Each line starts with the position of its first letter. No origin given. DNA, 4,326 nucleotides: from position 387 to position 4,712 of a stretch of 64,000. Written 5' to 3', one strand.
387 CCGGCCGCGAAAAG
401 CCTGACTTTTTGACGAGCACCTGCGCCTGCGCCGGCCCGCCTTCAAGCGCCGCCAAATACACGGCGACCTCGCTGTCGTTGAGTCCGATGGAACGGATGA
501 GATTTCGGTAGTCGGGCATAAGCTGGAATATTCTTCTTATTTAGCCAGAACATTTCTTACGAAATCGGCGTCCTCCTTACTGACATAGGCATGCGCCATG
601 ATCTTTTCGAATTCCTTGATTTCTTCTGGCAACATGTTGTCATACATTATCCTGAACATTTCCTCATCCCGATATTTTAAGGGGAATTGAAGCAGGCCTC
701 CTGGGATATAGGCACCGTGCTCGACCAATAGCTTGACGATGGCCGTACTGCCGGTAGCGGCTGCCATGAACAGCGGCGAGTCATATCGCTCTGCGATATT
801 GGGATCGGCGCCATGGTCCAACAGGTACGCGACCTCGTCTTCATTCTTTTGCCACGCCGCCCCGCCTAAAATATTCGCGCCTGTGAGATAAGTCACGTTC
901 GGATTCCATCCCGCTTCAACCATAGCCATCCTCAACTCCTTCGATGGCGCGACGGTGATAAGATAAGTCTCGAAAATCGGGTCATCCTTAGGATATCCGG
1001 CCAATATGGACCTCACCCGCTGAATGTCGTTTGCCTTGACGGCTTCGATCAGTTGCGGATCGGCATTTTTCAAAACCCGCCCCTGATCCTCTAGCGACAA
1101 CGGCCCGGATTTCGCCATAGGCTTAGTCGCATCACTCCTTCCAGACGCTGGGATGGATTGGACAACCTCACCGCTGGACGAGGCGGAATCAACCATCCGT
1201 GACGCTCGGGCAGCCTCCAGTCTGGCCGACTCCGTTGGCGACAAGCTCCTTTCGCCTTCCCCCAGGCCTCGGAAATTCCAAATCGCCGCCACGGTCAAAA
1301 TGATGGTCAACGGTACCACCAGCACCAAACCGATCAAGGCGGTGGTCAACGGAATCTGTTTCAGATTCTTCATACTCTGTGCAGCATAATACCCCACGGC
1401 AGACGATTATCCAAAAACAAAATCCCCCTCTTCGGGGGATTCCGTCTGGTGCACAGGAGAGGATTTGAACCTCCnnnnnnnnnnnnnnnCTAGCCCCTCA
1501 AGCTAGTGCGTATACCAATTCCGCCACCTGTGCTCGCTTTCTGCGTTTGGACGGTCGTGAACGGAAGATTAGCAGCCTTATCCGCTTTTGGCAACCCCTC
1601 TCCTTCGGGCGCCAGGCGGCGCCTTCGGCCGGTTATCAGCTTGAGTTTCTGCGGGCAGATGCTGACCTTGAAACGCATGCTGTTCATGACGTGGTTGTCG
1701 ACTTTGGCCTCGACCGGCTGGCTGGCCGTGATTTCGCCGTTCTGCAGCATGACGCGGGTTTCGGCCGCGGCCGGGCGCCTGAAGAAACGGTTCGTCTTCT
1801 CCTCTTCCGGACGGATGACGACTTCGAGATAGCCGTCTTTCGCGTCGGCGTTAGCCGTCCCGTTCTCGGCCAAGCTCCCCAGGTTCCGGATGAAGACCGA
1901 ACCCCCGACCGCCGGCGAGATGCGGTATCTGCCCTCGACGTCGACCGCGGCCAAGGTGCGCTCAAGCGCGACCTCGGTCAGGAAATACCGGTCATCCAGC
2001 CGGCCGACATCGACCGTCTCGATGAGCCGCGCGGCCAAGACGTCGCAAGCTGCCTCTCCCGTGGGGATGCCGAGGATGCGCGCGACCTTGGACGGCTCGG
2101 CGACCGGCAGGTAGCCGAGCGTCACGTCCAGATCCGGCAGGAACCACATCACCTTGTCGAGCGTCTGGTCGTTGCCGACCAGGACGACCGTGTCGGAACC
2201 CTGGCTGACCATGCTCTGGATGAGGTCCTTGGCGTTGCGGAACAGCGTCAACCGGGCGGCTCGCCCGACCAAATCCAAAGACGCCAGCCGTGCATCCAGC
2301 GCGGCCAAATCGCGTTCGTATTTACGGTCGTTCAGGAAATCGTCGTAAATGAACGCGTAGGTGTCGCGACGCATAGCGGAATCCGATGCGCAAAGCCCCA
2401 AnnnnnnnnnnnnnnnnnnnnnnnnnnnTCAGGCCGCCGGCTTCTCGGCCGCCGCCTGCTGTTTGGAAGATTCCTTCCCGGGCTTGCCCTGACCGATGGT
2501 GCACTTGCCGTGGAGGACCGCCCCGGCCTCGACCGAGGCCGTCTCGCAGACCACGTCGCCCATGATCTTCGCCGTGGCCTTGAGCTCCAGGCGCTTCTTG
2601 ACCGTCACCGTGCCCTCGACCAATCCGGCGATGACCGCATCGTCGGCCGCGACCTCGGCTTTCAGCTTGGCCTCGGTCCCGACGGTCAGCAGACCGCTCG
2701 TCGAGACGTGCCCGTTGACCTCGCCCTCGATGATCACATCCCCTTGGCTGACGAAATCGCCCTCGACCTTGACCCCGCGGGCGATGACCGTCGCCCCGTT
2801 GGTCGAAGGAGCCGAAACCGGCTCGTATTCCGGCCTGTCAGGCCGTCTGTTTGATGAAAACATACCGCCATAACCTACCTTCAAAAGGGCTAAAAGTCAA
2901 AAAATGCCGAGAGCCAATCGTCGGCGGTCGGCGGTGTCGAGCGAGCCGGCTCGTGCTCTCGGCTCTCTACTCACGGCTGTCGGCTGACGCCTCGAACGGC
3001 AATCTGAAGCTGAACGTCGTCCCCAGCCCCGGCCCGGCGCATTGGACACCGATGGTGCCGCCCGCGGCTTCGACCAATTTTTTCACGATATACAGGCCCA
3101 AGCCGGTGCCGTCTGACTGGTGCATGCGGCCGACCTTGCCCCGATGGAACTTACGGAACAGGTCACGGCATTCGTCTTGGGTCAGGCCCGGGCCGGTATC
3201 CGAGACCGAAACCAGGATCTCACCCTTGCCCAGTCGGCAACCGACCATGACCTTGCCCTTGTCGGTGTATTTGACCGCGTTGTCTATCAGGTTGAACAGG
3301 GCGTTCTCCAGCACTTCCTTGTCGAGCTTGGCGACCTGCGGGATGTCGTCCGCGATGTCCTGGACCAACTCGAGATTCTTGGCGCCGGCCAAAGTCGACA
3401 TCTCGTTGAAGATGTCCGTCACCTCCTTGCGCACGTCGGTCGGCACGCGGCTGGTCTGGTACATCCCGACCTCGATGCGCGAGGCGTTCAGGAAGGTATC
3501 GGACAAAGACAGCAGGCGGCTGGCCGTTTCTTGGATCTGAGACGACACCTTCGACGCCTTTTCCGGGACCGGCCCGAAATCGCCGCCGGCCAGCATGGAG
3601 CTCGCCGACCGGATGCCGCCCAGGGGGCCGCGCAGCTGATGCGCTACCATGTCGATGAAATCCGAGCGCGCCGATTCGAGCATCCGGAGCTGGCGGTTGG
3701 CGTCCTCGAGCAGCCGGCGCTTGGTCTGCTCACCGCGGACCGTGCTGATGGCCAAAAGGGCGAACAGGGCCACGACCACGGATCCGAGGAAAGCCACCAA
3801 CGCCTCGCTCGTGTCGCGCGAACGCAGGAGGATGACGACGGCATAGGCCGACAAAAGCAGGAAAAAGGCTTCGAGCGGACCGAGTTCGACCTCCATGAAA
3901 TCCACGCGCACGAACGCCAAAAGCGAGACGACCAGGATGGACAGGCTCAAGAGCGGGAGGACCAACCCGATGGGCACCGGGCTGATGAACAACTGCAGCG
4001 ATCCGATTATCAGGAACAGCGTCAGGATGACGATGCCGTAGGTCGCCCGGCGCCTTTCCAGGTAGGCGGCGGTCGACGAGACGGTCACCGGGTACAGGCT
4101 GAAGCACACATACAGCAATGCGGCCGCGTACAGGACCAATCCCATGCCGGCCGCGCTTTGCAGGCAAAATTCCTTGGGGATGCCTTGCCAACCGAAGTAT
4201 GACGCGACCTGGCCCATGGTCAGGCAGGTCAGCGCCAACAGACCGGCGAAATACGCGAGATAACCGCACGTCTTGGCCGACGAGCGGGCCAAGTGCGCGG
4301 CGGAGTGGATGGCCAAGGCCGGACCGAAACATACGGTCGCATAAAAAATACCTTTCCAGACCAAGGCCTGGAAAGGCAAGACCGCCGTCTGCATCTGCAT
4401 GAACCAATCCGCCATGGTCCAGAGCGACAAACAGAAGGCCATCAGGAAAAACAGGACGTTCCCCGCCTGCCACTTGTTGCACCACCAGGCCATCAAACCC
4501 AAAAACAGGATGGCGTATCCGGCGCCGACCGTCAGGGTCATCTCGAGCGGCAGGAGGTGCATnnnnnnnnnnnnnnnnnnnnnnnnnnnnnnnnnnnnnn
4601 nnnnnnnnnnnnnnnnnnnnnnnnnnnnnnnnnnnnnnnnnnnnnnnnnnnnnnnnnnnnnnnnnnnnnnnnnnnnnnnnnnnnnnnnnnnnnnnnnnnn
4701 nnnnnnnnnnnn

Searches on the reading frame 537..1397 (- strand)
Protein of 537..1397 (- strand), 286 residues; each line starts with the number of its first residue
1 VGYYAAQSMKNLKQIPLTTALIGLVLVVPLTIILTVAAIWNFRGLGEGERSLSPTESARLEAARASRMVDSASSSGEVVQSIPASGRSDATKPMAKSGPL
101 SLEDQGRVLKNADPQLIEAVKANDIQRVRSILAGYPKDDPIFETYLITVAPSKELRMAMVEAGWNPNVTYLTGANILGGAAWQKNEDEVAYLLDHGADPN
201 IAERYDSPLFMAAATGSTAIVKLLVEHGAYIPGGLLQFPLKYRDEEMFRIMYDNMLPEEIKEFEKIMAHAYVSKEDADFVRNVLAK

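Call 42: search_protein_families(library=pfam, proteins=[window:537-1397:-])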
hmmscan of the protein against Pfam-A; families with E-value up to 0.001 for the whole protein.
window:537-1397:- (286 aa): 5 families
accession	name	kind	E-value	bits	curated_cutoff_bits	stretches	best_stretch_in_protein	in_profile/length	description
PF12796.13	Ank_2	-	8.3e-08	33.1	27.3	1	162-230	18-85/90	Ankyrin repeats (3 copies)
PF00023.36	Ank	-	1.5e-07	31.8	21.1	0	206-230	3-27/33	Ankyrin repeat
PF13637.12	Ank_4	-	1.8e-05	25.3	22.7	1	184-225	8-50/50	Ankyrin repeats (many copies)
PF13606.12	Ank_3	-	2.4e-05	24.8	22.3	0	206-231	3-28/30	Ankyrin repeat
PF13857.12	Ank_5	-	3e-05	24.7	27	0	192-229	1-40/56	Ankyrin repeats (many copies)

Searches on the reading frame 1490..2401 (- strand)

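Call 42: search_protein_families(library=pfam, proteins=[window:1490-2401:-])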
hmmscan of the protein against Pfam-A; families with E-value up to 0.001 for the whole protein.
window:1490-2401:- (303 aa): 1 family
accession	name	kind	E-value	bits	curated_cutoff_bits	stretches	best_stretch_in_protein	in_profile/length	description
PF00781.29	DAGK_cat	-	1.5e-05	25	23.6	1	39-134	26-124/125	Diacylglycerol kinase catalytic domain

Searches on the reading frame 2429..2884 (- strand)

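Call 42: search_protein_families(library=pfam, proteins=[window:2429-2884:-])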
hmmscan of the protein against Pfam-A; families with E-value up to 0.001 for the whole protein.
window:2429-2884:- (151 aa): 1 family
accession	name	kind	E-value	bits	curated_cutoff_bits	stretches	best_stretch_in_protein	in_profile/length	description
PF04519.19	Bactofilin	-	1.7e-25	89.6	27.9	1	32-128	1-97/98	Polymer-forming cytoskeletal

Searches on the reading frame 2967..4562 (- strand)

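Call 42: search_protein_families(library=pfam, proteins=[window:2967-4562:-])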
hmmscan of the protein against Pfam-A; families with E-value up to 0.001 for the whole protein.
window:2967-4562:- (531 aa): 3 families
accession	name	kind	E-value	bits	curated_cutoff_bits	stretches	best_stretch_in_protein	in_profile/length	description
PF02518.31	HATPase_c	-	8.6e-24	84.6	26.4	1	414-524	2-110/111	Histidine kinase-, DNA gyrase B-, and HSP90-like ATPase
PF00512.31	HisKA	-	5.5e-11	42.8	26.9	1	298-364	1-64/66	His Kinase A (phospho-acceptor) domain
PF13581.12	HATPase_c_2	-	0.00096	19.6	27.4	0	421-498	39-110/127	Histidine kinase-like ATPase domain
